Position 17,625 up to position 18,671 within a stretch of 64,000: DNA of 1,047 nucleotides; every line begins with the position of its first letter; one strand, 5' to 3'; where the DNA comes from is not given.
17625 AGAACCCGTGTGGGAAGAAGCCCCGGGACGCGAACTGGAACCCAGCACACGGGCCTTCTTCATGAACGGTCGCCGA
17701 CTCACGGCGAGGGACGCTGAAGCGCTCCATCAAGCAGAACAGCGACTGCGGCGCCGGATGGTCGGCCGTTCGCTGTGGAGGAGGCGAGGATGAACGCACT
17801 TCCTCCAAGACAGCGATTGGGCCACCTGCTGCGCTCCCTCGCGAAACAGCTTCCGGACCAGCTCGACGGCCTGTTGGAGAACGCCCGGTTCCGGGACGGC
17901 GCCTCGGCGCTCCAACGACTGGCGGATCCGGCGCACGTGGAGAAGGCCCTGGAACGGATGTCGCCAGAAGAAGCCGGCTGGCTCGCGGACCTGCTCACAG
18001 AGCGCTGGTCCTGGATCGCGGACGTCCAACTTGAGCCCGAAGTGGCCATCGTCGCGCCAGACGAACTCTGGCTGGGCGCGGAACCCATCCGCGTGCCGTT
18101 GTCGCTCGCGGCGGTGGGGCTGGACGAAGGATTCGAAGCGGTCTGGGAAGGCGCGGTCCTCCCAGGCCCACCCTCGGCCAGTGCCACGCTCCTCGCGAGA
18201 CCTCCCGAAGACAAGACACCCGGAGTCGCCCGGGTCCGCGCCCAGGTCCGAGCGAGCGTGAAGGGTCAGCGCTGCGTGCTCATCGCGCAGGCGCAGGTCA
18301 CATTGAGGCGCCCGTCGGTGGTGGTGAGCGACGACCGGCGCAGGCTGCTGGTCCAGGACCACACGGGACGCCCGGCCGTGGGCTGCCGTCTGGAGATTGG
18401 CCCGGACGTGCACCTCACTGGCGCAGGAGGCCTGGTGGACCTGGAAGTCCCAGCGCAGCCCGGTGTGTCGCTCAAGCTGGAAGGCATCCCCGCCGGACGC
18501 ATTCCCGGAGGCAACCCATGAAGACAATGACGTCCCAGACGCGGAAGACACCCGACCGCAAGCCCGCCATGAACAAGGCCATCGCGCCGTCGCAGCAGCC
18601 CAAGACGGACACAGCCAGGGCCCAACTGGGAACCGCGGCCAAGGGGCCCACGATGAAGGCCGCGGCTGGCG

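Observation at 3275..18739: Eleven-gene translationally coupled operon built around a phage baseplate spike with no recognisable sheath/tube partners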

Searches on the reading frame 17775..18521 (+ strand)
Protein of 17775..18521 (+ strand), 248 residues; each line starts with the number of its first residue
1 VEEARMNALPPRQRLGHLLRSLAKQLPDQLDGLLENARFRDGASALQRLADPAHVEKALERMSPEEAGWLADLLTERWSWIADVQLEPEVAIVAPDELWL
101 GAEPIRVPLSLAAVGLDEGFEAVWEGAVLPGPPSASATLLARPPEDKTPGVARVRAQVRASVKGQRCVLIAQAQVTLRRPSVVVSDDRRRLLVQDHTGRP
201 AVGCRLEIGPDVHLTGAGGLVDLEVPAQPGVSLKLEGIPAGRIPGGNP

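Call 4: search_protein_families(library=pfam, proteins=[window:17775-18521:+], max_evalue=0.01)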
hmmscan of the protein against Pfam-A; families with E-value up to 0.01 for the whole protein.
window:17775-18521:+ (248 aa): 0 families

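Call 8: search_protein_families(library=ncbifam, proteins=[window:17775-18521:+], max_evalue=0.01)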
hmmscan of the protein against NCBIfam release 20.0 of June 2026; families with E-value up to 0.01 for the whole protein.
window:17775-18521:+ (248 aa): 0 families

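Call 9: search_protein_families(library=phrogs, proteins=[window:17775-18521:+], max_evalue=0.01)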
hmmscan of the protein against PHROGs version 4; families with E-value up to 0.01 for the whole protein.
window:17775-18521:+ (248 aa): 0 families

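Call 49: search_protein_families(library=pfam, alignment_id=A5, max_evalue=1)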
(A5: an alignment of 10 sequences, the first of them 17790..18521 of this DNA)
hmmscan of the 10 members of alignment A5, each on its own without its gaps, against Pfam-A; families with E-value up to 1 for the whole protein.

A. member 1, window:17790-18521:+ (243 aa): 1 family
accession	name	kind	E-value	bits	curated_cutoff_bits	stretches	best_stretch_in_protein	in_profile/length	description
PF23236.1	WH2_Lhr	-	0.035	15.1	27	1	31-73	23-65/105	Large helicase-related protein, winged-helix domain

B. families by the number of members that match (of 10 scanned): 4 families
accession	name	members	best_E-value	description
PF23236.1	WH2_Lhr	2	0.031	Large helicase-related protein, winged-helix domain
PF07440.17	Caerin_1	1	0.048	Caerin 1 protein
PF13503.11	DUF4123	1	0.097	Domain of unknown function (DUF4123)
PF21944.1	Hemotin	1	0.16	Hemotin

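Call 97: search_solved_structures(query=A5, max_evalue=1)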
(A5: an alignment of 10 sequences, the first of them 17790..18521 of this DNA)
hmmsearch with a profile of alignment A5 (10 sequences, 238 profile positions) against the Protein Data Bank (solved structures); distinct sequences matched with E-value up to 1: 0.
